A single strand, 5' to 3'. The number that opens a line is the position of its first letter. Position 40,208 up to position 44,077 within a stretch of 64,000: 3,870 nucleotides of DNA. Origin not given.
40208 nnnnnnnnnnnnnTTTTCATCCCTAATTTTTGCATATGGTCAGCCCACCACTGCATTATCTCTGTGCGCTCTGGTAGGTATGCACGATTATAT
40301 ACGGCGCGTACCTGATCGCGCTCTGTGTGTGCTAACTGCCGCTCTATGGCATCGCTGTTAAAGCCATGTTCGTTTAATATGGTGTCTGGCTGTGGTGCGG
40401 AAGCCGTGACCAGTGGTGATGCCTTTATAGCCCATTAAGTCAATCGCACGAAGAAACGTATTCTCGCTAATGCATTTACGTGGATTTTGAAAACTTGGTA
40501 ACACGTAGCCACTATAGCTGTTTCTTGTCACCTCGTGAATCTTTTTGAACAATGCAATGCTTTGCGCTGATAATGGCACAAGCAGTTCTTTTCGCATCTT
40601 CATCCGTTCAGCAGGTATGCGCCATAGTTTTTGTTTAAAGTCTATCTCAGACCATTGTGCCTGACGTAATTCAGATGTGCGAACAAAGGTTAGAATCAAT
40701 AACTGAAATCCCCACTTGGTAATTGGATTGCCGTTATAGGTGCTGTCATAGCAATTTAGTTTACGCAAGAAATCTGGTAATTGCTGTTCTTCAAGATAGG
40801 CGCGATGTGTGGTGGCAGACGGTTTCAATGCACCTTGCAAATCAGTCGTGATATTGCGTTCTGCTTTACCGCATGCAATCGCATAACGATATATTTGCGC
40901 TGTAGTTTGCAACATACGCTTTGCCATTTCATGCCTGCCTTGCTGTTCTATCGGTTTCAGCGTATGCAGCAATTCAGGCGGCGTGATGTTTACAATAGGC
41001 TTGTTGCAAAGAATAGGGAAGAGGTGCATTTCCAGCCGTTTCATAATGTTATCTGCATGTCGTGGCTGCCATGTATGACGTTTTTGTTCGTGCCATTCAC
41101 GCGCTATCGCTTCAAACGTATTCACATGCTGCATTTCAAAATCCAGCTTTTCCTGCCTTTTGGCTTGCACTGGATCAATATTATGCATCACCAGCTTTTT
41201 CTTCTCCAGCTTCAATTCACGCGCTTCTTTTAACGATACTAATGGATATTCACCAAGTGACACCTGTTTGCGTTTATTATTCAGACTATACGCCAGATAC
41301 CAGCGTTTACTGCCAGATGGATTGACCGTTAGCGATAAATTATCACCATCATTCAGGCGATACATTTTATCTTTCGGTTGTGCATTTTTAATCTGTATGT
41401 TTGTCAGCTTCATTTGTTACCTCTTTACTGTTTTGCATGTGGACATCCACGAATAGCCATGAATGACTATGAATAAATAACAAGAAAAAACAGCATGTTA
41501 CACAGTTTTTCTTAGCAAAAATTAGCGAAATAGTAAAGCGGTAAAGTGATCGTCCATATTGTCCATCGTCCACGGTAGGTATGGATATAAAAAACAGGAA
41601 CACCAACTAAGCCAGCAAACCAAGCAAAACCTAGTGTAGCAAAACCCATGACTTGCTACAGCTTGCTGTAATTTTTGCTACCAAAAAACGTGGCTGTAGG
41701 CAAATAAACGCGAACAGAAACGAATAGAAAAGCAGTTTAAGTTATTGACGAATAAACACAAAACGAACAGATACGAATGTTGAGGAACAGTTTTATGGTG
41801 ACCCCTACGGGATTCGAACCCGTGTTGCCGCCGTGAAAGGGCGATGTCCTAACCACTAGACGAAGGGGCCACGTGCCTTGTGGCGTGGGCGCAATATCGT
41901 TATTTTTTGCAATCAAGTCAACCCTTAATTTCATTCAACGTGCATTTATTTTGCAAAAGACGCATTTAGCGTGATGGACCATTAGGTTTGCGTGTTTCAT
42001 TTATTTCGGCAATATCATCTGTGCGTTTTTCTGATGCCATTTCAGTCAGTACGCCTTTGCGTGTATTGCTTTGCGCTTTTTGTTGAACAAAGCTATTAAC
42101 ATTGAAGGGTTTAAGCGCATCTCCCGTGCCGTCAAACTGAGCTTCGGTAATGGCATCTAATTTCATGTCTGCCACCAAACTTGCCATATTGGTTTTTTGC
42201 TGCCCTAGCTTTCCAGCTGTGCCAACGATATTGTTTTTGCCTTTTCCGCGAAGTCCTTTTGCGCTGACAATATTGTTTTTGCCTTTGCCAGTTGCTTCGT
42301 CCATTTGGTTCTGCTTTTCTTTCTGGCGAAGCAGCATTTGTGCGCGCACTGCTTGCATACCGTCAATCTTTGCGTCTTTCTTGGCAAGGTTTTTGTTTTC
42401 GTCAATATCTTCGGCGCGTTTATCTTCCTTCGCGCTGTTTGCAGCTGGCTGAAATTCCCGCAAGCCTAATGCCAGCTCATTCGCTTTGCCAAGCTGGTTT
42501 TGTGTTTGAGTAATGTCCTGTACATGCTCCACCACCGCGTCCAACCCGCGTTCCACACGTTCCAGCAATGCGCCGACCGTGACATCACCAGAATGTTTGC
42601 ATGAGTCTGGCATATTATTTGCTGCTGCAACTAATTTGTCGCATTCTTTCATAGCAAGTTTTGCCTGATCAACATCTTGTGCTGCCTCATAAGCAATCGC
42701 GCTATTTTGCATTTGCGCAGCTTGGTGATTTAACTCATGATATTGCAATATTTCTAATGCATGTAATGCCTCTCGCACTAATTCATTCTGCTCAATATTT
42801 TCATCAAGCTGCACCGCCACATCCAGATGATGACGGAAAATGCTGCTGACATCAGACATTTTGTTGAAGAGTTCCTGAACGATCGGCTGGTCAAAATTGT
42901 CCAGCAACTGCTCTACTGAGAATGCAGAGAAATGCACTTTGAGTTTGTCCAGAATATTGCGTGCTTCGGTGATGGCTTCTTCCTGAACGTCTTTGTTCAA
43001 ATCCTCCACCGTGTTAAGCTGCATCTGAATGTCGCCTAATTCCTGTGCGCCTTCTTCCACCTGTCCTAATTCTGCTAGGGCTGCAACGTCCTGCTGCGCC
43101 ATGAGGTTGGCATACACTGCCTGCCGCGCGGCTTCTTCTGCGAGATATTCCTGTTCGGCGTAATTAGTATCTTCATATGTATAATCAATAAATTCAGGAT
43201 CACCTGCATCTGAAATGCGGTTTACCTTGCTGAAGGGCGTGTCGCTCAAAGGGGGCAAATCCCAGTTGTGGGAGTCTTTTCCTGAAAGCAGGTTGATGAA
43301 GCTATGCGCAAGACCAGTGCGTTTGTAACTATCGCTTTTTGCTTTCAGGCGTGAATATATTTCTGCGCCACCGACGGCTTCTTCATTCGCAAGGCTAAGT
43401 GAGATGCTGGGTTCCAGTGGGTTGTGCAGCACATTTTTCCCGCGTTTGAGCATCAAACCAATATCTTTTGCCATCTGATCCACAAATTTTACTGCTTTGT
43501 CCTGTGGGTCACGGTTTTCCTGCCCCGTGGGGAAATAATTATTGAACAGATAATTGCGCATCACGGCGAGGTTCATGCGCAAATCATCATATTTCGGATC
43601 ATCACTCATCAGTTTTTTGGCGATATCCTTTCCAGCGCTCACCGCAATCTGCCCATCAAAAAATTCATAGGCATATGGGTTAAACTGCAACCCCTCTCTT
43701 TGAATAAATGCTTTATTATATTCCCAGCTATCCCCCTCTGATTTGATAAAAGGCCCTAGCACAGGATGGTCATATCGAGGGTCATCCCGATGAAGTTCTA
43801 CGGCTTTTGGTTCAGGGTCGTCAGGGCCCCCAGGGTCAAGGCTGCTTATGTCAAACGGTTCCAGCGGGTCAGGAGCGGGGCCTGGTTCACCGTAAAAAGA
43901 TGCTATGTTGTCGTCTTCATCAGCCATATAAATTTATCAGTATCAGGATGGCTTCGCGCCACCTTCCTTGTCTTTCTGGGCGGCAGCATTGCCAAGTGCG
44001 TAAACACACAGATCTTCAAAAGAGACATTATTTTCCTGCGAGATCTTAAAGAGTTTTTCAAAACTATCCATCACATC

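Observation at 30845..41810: Island of about 11 kb at tRNA-Glu, delimited by a 29-bp direct repeat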

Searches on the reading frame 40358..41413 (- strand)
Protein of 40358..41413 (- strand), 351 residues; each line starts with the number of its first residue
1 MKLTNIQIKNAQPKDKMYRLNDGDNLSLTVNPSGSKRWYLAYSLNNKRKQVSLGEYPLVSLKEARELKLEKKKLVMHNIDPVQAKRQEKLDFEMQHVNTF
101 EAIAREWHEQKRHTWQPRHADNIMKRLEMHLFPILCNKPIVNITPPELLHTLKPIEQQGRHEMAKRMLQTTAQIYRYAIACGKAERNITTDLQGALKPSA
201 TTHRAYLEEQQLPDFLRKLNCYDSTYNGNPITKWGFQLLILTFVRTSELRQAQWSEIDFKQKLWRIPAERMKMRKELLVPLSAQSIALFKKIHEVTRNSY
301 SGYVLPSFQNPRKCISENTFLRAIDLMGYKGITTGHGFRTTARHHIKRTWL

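Call 7: search_protein_families(library=pfam, proteins=[window:40358-41413:-], max_evalue=0.01)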
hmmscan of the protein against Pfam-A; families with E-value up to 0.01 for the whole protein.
window:40358-41413:- (351 aa): 4 families
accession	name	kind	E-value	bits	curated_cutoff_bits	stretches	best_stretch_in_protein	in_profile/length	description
PF22022.2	Phage_int_M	-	2.2e-32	111.6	27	1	100-195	1-96/96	Phage integrase central domain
PF13356.12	Arm-DNA-bind_3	-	1.1e-21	77.1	27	1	3-88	1-83/83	Arm DNA-binding domain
PF00589.27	Phage_integrase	-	2.9e-16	60.2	27.1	1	232-344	24-139/172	Phage integrase family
PF14659.12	Phage_int_SAM_3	-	0.0001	22.9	22.6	1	99-148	1-50/58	Phage integrase, N-terminal SAM-like domain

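Call 9: search_protein_families(library=ncbifam, proteins=[window:40358-41413:-], max_evalue=0.001)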
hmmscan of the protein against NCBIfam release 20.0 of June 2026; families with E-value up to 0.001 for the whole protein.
window:40358-41413:- (351 aa): 3 families
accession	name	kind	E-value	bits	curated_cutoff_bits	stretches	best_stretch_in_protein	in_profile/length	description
NF007246.0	PRK09692.1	domain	5e-54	183.5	434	1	3-343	8-344/413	integrase domain-containing protein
NF040815.2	recomb_XerA_Arch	equivalog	3.3e-06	26.8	220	1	183-342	76-222/263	site-specific tyrosine recombinase/integron integrase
NF001399.0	PRK00283.1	subfamily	0.0002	20.7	279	1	143-299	51-200/300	tyrosine recombinase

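Call 28: search_protein_families(library=phrogs, proteins=[window:40358-41413:-], max_evalue=0.001)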
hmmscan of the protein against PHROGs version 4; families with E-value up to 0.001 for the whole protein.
window:40358-41413:- (351 aa): 4 families
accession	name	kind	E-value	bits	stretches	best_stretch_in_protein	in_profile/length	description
phrog_1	-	integration and excision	1.4e-46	161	1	1-343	91-403/611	integrase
phrog_4710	-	unknown function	1.4e-45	156.5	1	77-276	4-199/211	-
phrog_3423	-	unknown function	3.6e-42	145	1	1-150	6-155/157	-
phrog_216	-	integration and excision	1e-16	61.9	1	165-347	16-196/301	integrase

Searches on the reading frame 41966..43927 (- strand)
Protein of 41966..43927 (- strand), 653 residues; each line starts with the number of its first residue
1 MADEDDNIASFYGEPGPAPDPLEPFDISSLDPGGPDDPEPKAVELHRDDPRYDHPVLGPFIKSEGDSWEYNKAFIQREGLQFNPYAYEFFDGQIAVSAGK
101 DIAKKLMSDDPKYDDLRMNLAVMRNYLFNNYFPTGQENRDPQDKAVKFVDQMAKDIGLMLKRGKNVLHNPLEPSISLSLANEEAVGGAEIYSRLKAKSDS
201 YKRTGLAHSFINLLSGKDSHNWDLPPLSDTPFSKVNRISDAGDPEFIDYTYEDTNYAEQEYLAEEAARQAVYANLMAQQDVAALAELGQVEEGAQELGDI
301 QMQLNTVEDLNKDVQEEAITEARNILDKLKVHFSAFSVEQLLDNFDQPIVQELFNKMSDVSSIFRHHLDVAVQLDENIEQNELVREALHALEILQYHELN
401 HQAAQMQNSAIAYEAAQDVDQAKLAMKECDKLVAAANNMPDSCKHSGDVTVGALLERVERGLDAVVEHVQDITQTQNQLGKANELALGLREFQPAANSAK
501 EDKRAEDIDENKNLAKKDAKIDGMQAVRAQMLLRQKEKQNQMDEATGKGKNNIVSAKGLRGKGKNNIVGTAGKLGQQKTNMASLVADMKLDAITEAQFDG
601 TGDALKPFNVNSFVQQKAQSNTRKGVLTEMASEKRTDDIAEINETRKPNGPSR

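Call 9: search_protein_families(library=ncbifam, proteins=[window:41966-43927:-], max_evalue=0.001)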
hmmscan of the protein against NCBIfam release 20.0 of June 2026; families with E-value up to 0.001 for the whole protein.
window:41966-43927:- (653 aa): 0 families

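Call 14: search_protein_families(library=pfam, proteins=[window:41966-43927:-], max_evalue=0.001)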
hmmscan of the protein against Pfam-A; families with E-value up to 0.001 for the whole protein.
window:41966-43927:- (653 aa): 0 families

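Call 17: find_encoding_contigs(protein=window:41966-43927:-, flank=10000, max_places=10)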
Protein window:41966-43927:- (653 aa): 3 contigs read that carry it; 2 places shown.
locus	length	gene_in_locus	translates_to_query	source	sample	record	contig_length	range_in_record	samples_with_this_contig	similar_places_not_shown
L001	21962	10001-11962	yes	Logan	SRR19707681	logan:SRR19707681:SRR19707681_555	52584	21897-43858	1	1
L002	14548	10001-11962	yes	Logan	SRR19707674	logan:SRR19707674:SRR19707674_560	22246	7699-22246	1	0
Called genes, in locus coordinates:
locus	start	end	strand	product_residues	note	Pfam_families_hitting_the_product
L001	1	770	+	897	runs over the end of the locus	PF01326:PPDK_N, PF00391:PEP-utilizers, PF02896:PEP-utilizers_C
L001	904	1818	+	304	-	PF24827:AstE_AspA_cat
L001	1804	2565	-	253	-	PF00300:His_Phos_1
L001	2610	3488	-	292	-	PF00140:Sigma70_r1_2 (weak), PF04542:Sigma70_r2, PF04545:Sigma70_r4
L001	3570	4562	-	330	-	PF00849:PseudoU_synth_2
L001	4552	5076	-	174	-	PF01478:Peptidase_A24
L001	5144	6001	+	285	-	PF00702:Hydrolase, PF08282:Hydrolase_3 (faint), PF12710:HAD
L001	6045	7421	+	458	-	-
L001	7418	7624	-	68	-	-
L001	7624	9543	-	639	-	-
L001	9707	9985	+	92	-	PF11020:DUF2610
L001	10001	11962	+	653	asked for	-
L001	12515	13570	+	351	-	PF13356:Arm-DNA-bind_3, PF22022:Phage_int_M, PF00589:Phage_integrase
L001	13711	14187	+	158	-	-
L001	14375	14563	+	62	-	PF12728:HTH_17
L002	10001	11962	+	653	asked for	-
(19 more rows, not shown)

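Call 19: find_related_loci(query=window:41966-43927:-, collection=genome_contigs, flank=10000)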
Query window:41966-43927:- (653 aa) in genome_contigs; peptide patterns used: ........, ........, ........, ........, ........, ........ (x = any residue, [..] = any of these).
60 stretches matched a pattern, but none encodes a relative of the query by tblastn (E <= 1e-3).

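Call 21: find_homologous_proteins(query=window:41966-43927:-)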
Query window:41966-43927:- (653 aa): 5 proteins with E <= 0.001 among 8000 candidates.
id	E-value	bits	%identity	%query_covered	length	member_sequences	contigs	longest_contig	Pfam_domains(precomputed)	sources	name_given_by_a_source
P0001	0.0e+0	1449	100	100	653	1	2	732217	-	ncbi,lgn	-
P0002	0.0e+0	1090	77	100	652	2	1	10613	-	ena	-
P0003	2.6e-212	725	55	100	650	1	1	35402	-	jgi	jgi:hypothetical protein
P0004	1.1e-35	142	30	66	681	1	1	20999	-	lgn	-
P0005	1.4e-31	128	29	64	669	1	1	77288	-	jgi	-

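Call 22: find_encoding_contigs(protein=P0002, flank=10000)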
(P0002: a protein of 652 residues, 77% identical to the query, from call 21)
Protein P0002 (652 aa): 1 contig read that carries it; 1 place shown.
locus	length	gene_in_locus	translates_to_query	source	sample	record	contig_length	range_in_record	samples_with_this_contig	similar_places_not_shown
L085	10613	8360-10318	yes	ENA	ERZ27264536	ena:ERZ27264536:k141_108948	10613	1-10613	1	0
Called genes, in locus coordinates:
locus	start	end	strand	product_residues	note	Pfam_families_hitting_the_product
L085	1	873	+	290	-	?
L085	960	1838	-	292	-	PF00140:Sigma70_r1_2 (faint), PF04542:Sigma70_r2, PF04545:Sigma70_r4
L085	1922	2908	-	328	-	PF01479:S4 (weak), PF00849:PseudoU_synth_2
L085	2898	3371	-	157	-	PF01478:Peptidase_A24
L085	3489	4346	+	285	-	PF08282:Hydrolase_3 (weak), PF00702:Hydrolase, PF12710:HAD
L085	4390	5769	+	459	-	-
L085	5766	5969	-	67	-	-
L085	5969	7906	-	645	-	-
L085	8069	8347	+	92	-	PF11020:DUF2610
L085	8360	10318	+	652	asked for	-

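Call 23: find_encoding_contigs(protein=P0003, flank=10000)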
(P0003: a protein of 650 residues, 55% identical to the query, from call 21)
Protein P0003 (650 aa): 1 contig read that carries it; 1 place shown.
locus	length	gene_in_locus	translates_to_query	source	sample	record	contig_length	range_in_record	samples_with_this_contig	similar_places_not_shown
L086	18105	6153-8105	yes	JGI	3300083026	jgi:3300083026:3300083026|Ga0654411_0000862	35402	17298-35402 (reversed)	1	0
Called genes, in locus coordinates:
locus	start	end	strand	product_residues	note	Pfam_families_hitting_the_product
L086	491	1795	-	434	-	PF00579:tRNA-synt_1b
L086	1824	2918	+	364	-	PF03702:AnmK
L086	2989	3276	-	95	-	-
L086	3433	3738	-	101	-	-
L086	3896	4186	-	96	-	-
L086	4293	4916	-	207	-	PF00300:His_Phos_1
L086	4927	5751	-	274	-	PF01128:IspD (faint), PF02348:CTP_transf_3, PF12804:NTP_transf_3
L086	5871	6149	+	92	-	PF11020:DUF2610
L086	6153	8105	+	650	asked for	-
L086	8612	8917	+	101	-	-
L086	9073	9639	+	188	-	PF08207:EFP_N, PF01132:EFP, PF09285:Elong-fact-P_C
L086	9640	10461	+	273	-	PF00459:Inositol_P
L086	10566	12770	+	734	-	PF00691:OmpA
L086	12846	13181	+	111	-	-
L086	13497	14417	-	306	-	PF02219:MTHFR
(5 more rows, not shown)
